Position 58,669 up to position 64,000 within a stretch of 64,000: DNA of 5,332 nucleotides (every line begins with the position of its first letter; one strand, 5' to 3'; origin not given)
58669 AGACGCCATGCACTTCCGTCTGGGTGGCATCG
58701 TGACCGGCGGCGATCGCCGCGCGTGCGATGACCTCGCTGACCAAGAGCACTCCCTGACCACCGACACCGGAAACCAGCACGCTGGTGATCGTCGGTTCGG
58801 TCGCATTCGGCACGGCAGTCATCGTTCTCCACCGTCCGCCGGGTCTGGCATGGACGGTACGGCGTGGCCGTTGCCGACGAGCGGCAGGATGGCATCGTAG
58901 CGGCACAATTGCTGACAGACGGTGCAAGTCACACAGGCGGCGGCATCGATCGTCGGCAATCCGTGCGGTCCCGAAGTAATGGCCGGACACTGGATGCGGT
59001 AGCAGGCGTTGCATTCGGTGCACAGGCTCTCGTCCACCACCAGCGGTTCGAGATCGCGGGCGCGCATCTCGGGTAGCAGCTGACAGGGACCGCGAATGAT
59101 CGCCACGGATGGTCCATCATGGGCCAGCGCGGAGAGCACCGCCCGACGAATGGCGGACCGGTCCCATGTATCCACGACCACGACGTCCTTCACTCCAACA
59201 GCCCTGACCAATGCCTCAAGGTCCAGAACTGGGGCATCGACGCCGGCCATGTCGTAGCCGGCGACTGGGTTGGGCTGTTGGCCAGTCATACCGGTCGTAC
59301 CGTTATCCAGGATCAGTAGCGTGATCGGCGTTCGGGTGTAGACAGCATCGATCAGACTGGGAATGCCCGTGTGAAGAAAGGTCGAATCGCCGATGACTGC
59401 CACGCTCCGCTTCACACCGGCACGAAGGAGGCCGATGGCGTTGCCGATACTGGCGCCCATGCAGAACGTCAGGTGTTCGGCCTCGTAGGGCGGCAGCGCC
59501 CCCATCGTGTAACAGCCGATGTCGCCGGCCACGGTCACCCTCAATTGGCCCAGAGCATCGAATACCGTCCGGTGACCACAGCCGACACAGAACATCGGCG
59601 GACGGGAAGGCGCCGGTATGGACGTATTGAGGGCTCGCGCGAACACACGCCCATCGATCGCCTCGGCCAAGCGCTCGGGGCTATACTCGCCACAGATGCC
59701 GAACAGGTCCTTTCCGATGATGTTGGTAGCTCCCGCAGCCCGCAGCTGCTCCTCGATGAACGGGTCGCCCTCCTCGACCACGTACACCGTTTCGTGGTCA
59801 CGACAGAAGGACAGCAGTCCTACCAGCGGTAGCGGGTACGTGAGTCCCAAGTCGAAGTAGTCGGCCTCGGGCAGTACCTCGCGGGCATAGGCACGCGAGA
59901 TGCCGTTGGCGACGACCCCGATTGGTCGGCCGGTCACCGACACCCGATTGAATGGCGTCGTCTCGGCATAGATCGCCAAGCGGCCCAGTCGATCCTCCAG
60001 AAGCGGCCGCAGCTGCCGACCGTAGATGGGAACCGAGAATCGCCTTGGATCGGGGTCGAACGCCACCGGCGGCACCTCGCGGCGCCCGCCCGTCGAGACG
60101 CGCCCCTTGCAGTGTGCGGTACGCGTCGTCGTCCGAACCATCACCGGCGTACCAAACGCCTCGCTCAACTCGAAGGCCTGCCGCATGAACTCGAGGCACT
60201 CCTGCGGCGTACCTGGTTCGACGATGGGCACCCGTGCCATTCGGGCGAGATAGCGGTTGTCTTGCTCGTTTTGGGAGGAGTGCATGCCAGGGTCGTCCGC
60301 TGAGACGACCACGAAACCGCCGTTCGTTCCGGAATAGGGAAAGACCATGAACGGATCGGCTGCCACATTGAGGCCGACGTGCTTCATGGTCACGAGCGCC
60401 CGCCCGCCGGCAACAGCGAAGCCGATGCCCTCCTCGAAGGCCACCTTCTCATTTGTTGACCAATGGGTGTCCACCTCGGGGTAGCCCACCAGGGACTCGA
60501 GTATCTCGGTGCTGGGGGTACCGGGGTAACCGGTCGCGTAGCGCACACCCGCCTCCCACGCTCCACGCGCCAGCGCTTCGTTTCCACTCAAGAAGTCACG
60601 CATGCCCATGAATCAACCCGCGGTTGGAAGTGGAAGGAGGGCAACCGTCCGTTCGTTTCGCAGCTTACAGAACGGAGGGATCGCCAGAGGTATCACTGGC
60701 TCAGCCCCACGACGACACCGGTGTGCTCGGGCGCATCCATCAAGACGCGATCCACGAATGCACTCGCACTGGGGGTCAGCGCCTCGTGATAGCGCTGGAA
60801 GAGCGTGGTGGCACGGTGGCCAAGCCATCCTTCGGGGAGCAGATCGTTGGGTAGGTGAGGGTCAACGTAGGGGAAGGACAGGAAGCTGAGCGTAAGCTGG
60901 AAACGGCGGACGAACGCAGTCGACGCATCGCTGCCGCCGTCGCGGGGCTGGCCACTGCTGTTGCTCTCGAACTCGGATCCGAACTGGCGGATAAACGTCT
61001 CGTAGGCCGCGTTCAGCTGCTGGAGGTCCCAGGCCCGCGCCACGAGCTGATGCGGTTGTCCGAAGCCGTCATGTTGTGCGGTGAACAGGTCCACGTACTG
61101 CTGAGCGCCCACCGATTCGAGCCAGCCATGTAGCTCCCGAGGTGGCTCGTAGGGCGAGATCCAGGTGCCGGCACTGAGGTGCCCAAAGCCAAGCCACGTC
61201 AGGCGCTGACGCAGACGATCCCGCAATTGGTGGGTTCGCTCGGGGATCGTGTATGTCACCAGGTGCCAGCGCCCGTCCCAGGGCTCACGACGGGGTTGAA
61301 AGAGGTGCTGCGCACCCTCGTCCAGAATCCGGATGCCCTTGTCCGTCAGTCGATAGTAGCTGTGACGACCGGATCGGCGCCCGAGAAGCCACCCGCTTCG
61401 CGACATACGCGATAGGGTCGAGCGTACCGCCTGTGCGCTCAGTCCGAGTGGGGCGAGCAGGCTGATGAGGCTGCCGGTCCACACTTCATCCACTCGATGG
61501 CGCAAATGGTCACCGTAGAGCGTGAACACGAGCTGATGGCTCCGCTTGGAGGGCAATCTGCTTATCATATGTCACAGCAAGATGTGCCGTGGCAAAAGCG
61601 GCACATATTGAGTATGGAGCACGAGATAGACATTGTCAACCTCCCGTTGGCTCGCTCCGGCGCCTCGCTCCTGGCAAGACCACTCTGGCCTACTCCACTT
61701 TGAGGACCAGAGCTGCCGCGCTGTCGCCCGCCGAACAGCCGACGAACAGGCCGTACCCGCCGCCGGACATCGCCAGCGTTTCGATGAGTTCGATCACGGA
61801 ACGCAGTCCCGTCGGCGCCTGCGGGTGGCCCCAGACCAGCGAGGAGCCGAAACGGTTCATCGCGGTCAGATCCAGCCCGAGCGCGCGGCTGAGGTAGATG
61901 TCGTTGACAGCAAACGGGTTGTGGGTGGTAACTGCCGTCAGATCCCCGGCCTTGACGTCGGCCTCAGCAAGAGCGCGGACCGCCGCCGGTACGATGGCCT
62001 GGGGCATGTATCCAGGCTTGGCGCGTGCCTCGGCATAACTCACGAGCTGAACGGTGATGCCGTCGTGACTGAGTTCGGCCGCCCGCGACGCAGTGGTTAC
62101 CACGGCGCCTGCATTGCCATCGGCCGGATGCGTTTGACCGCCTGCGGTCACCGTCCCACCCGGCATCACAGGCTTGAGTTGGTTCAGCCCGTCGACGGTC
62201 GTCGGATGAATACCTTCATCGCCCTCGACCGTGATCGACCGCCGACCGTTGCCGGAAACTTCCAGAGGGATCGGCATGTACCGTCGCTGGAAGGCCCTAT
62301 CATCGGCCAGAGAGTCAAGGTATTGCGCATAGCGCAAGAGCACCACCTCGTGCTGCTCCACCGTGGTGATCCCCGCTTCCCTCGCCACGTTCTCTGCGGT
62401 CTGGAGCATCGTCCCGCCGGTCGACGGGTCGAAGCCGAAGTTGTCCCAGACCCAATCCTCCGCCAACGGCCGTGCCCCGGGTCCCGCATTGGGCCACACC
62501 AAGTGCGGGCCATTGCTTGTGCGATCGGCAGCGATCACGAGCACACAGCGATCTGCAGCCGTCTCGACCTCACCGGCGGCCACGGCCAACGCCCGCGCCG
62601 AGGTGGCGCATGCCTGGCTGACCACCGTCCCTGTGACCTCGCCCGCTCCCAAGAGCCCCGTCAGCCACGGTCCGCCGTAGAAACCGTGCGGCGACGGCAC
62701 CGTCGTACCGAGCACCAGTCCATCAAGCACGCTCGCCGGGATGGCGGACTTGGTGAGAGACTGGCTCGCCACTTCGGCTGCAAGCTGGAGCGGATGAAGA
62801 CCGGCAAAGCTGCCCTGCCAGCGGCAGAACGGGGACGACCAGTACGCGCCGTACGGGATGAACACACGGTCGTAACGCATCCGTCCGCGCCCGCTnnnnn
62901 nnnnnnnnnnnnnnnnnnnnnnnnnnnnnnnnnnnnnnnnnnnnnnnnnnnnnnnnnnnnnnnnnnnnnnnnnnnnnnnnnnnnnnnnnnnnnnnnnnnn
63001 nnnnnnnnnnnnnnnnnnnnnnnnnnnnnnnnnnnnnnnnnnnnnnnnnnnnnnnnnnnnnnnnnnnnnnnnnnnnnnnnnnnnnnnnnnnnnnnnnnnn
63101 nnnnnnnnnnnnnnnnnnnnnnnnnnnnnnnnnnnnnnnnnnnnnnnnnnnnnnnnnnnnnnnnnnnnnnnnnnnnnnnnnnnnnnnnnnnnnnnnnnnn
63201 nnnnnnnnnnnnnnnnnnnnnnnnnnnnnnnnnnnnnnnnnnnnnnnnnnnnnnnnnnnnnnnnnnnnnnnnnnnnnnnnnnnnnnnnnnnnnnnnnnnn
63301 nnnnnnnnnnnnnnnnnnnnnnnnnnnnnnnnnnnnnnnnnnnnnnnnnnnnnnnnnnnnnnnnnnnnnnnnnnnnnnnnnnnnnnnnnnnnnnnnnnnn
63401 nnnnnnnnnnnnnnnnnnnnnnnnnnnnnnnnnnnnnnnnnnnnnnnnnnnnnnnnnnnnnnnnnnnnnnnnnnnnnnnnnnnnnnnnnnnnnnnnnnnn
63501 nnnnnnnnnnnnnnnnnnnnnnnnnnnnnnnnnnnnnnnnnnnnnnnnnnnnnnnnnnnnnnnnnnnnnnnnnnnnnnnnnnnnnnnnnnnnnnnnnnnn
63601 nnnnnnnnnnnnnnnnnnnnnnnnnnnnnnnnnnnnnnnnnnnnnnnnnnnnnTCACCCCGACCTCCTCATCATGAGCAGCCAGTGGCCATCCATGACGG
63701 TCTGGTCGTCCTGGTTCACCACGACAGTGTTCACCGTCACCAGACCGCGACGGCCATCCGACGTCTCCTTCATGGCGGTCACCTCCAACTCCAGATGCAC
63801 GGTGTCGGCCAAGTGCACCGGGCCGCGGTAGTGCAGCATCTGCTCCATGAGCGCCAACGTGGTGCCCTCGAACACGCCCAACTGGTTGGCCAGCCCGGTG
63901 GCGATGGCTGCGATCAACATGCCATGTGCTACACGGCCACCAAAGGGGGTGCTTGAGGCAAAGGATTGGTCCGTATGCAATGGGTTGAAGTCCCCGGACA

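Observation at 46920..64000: A single-strand array of 16 genes joins an aryl-pyruvate oxidoreductase, a LeuA/LeuCD/LeuB-type 2-oxoacid elongation module, a beta-oxidation trio, a Mo enzyme like 4-hydroxybenzoyl-CoA reductase and a PaaX regulator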

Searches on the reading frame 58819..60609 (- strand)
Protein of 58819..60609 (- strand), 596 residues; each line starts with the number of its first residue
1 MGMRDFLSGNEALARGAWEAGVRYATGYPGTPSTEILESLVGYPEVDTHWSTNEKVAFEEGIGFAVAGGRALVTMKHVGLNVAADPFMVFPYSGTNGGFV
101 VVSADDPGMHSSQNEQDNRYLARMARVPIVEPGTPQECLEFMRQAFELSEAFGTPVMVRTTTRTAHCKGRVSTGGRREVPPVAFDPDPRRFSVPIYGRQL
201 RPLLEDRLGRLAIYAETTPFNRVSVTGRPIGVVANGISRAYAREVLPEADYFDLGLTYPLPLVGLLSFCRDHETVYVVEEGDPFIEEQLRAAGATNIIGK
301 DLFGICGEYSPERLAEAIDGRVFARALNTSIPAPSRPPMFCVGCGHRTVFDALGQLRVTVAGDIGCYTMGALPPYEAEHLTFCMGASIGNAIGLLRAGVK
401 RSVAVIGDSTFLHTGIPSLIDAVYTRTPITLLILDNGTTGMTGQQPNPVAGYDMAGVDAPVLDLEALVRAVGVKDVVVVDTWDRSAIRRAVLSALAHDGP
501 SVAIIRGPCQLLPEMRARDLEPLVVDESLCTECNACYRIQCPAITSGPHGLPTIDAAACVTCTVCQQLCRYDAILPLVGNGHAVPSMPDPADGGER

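Call 5: search_protein_families(library=pfam, proteins=[window:58819-60609:-])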
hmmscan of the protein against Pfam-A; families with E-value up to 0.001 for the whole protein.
window:58819-60609:- (596 aa): 5 families
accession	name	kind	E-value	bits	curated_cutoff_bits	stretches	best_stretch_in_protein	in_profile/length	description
PF02775.26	TPP_enzyme_C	-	2e-22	80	21.9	1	363-502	1-148/151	Thiamine pyrophosphate enzyme, C-terminal TPP binding domain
PF01855.24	POR_N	-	8.5e-09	35.9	27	1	16-167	2-161/231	Pyruvate flavodoxin/ferredoxin oxidoreductase, thiamine diP-bdg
PF02776.23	TPP_enzyme_N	-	0.00032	20.9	26.8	1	9-82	3-76/119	Thiamine pyrophosphate enzyme, N-terminal TPP binding domain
PF00037.32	Fer4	-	0.00033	20.8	21.1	0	524-538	2-16/24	4Fe-4S binding domain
PF12797.12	Fer4_2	-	0.00072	19.8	24.5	0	523-543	3-22/22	4Fe-4S binding domain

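Call 7: search_protein_families(library=ncbifam, proteins=[window:58819-60609:-], max_evalue=0.00001)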
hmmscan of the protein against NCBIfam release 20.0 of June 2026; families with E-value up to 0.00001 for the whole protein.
window:58819-60609:- (596 aa): 9 families
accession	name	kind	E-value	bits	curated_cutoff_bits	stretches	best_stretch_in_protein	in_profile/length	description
TIGR03336.1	IOR_alpha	equivalog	9.6e-182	605.4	650.9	1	3-574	1-595/595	indolepyruvate ferredoxin oxidoreductase subunit alpha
NF009589.0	PRK13030.1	subfamily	4.5e-28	97.5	816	1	94-479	145-569/1170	indolepyruvate ferredoxin oxidoreductase family protein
NF009588.0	PRK13029.1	subfamily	7.3e-16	57.3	952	1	328-479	444-585/1196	indolepyruvate ferredoxin oxidoreductase family protein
NF006412.0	PRK08659.1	equivalog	1.3e-15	57.5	411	1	4-70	5-74/378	2-oxoacid:acceptor oxidoreductase subunit alpha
NF005507.0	PRK07119.1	subfamily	5.6e-14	51.7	399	1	4-160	4-169/352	3-methyl-2-oxobutanoate dehydrogenase subunit VorB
TIGR03710.1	OAFO_sf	subfamily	8.3e-13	47.8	482.75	1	6-74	195-266/561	2-oxoacid:acceptor oxidoreductase subunit alpha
NF005485.1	PRK07092.1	equivalog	1.6e-08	33.8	493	1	380-502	398-513/523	benzoylformate decarboxylase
NF007206.0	PRK09627.1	equivalog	2.6e-07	29.9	579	0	7-74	5-76/375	2-oxoglutarate synthase subunit alpha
NF005114.0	PRK06546.1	equivalog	8.3e-07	27.9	893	1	383-503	409-525/578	pyruvate dehydrogenase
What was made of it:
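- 58819..60609 (-): Indolepyruvate (arylpyruvate):ferredoxin oxidoreductase alpha subunit. TIGR03336 scores 605 bits against a cut-off of 651 (call 7).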

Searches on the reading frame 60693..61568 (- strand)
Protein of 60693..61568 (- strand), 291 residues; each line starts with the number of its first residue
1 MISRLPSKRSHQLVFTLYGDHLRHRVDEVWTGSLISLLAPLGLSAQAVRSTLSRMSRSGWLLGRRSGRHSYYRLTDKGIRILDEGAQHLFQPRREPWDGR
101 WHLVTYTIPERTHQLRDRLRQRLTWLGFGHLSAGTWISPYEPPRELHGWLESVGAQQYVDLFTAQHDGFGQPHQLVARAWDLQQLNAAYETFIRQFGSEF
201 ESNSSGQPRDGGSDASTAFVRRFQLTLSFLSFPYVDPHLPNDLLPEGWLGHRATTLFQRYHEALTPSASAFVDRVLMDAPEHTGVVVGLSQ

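Call 5: search_protein_families(library=pfam, proteins=[window:60693-61568:-])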
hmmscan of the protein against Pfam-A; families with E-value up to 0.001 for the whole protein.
window:60693-61568:- (291 aa): 3 families
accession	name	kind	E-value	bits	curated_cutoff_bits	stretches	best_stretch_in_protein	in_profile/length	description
PF20803.2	PaaX_M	-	1.7e-27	95.7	24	1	95-176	2-83/83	PaaX protein central Cas2-like domain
PF07848.18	PaaX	-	4.2e-24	85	24.8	1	12-78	4-70/70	PaaX-like protein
PF08223.16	PaaX_C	-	3.9e-19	69.3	22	1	180-273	1-90/91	PaaX-like protein C-terminal domain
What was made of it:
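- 60693..61568 (-): PaaX-family transcriptional regulator. All three PaaX Pfam domains are present (call 5).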

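Call 7: search_protein_families(library=ncbifam, proteins=[window:60693-61568:-], max_evalue=0.00001)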
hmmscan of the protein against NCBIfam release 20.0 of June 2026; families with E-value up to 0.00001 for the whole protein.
window:60693-61568:- (291 aa): 1 family
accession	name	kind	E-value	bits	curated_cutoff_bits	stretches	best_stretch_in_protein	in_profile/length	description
TIGR02277.1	PaaX_trns_reg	equivalog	8.6e-68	228.9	264.55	1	13-276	2-259/279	phenylacetic acid degradation operon negative regulatory protein PaaX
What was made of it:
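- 60693..61568 (-): TIGR02277 scores 229 bits against a cut-off of 264.5 (call 7).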

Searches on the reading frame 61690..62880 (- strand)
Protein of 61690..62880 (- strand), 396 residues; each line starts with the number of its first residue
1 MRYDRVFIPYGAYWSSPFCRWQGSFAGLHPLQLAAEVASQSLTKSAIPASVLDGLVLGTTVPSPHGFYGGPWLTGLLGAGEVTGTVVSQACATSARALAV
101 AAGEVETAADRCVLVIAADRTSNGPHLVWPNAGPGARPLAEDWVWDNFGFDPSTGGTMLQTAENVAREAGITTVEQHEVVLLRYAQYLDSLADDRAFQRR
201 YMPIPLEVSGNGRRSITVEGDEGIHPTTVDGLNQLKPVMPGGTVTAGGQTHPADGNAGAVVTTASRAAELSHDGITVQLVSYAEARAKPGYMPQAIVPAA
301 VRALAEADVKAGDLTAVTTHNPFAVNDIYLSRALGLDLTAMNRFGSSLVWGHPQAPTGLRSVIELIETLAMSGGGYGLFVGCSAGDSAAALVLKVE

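Call 5: search_protein_families(library=pfam, proteins=[window:61690-62880:-])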
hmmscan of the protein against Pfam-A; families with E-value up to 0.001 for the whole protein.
window:61690-62880:- (396 aa): 2 families
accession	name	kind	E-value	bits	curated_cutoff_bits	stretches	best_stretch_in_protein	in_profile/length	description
PF00108.29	Thiolase_N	-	2.4e-19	70.2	26.4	1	16-264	9-259/260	Thiolase, N-terminal domain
PF02803.24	Thiolase_C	-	8.2e-15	55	27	1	277-394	5-122/123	Thiolase, C-terminal domain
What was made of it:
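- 61690..62880 (-): Divergent thiolase. Thiolase_N and Thiolase_C domains (call 5).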

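Call 7: search_protein_families(library=ncbifam, proteins=[window:61690-62880:-], max_evalue=0.00001)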
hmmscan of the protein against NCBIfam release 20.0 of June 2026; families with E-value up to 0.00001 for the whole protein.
window:61690-62880:- (396 aa): 33 families (the best 25 are shown)
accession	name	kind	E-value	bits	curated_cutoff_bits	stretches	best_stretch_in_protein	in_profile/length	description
TIGR01930.1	AcCoA-C-Actrans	subfamily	2.5e-49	168.2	240.55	1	16-394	7-385/385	acetyl-CoA C-acyltransferase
NF004853.0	PRK06205.1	subfamily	3.8e-35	121.7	551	1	17-393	13-400/404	acetyl-CoA C-acetyltransferase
NF006552.0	PRK09051.1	subfamily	7.2e-33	114.4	565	1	20-393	18-392/395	beta-ketothiolase BktB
NF005033.0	PRK06445.1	equivalog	2e-31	109.5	511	1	24-394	27-393/395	acetyl-CoA C-acetyltransferase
NF005890.0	PRK07851.1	equivalog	5.8e-30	104.6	580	1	157-393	172-402/406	acetyl-CoA C-acetyltransferase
NF006516.0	PRK08963.1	equivalog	2.9e-29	102.1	560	2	151-396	177-436/436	acetyl-CoA C-acyltransferase FadI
NF042999.1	bketothiol_BktB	equivalog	3.1e-28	99.1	725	1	20-392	17-390/394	beta-ketothiolase BktB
NF006086.0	PRK08235.1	equivalog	1.3e-26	93.6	526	1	16-395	12-392/393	acetyl-CoA C-acetyltransferase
NF005889.0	PRK07850.1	equivalog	5.6e-26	91.5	515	1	16-393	12-384/387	steroid 3-ketoacyl-CoA thiolase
NF042967.1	AcCoAtase_PhaA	equivalog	7e-26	91.3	740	1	16-391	12-391/396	acetyl-CoA acetyltransferase PhaA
TIGR02430.1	pcaF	equivalog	1.4e-24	86.9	597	1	16-393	11-397/400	3-oxoadipyl-CoA thiolase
NF005152.0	PRK06633.1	equivalog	4.5e-24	84.8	675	1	18-390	15-386/392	acetyl-CoA C-acetyltransferase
NF005494.0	PRK07108.1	equivalog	9.7e-24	84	615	1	21-390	18-386/392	acetyl-CoA C-acyltransferase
NF004206.0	PRK05656.1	subfamily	1.5e-22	80.2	688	1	20-393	16-390/392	acetyl-CoA C-acetyltransferase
NF005805.0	PRK07661.1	equivalog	3e-22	79.1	633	1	22-393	19-388/391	acetyl-CoA C-acetyltransferase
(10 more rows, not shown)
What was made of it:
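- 61690..62880 (-): TIGR01930 scores 168 bits against a cut-off of 240 (call 7).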

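Call 24: find_encoding_contigs(protein=window:61690-62880:-, flank=10000, max_places=2)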
Protein window:61690-62880:- (396 aa): no gene with exactly this product is on record in the collection.
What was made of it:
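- Tried and rejected: The thiolase is not on record (call 24).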

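Call 43: search_solved_structures(query=window:61690-62880:-, max_evalue=0.00001)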
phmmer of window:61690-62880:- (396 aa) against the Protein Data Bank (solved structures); distinct sequences matched with E-value up to 0.00001: 85 (the best 60 are shown).
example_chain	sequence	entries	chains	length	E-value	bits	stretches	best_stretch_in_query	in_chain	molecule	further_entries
8jg2_A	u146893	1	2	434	1.3e-29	106.6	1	16-394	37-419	Acetyl-CoA C-acetyltransferase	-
7ldu_A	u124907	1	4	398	6e-27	97.9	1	21-392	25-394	Acetyl-CoA acetyltransferase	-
7ldw_A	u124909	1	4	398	7.5e-27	97.6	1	21-392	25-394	Acetyl-CoA acetyltransferase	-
7ldv_A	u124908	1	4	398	8.8e-27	97.4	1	21-392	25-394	Acetyl-CoA acetyltransferase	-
9bwk_A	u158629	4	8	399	1.1e-26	97.1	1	22-392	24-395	Acetyl-CoA acetyltransferase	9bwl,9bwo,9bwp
2wku_A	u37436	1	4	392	2e-26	96.2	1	21-392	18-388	ACETYL-COA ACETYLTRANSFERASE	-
7ldc_A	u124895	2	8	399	2.4e-26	96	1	21-392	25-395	Acetyl-CoA acetyltransferase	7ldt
7lcl_A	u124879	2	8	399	3.1e-26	95.6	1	21-392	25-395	Acetyl-CoA acetyltransferase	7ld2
7lca_A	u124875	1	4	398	3.4e-26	95.4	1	21-392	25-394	Acetyl-CoA acetyltransferase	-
7lbz_A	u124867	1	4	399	1.3e-25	93.5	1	21-392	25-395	Acetyl-CoA acetyltransferase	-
4dd5_A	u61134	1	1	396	1.4e-25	93.4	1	21-394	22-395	Acetyl-CoA acetyltransferase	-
1dlu_A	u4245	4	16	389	1.5e-25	93.3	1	21-392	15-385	BIOSYNTHETIC THIOLASE | BIOSYNTHETIC THIOLASE ACETYLATED AT CYS89 | PROTEIN (ACETOACETYL-COA THIOLASE)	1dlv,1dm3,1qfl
1m1t_A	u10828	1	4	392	1.6e-25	93.2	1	21-392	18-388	Acetyl-CoA acetyltransferase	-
1m4s_A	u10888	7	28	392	1.8e-25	93.1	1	21-392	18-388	Acetyl-CoA acetyltransferase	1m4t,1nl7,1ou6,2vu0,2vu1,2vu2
2wl6_A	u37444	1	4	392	1.8e-25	93.1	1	21-392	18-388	ACETYL-COA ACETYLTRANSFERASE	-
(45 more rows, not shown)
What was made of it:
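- Closest known: Beta-oxidation of 3-phenylpropanoids to benzoyl-CoA. Different: The hydratase is MaoC-type and the thiolase is very divergent (call 43).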

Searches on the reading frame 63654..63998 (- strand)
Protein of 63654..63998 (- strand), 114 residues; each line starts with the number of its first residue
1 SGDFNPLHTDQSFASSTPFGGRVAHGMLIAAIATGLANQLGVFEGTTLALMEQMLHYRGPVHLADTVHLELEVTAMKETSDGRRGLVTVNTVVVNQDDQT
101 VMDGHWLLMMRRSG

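Call 5: search_protein_families(library=pfam, proteins=[window:63654-63998:-])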
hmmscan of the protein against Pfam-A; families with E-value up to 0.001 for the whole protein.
window:63654-63998:- (114 aa): 2 families
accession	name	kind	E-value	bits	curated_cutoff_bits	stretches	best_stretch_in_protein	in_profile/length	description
PF01575.25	MaoC_dehydratas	-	2.8e-18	66.2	27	1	1-91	30-119/123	MaoC like domain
PF13452.11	FAS1_DH_region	-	1.3e-07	32.3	22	1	2-103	27-131/132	FAS1-like, dehydratase domain region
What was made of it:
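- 63654..64000 (-): MaoC-type (R)-specific enoyl-CoA hydratase. Its 5' end lies beyond the window. PF01575 at 66 bits (call 5).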

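Call 7: search_protein_families(library=ncbifam, proteins=[window:63654-63998:-], max_evalue=0.00001)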
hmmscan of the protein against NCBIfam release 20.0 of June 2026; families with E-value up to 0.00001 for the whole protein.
window:63654-63998:- (114 aa): 3 families
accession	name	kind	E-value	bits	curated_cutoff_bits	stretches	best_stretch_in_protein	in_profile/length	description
NF006045.0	PRK08190.1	subfamily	2.6e-13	49.6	282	1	1-105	38-136/467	bifunctional enoyl-CoA hydratase/phosphate acetyltransferase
NF040620.1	fused_HadA_HadB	exception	1.2e-09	38.2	350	0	51-111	80-138/329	fused (3R)-hydroxyacyl-ACP dehydratase subunits HadA/HadB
TIGR02278.1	PaaN-DH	equivalog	1.6e-09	36.5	562.8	1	2-109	554-661/664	phenylacetic acid degradation bifunctional protein PaaZ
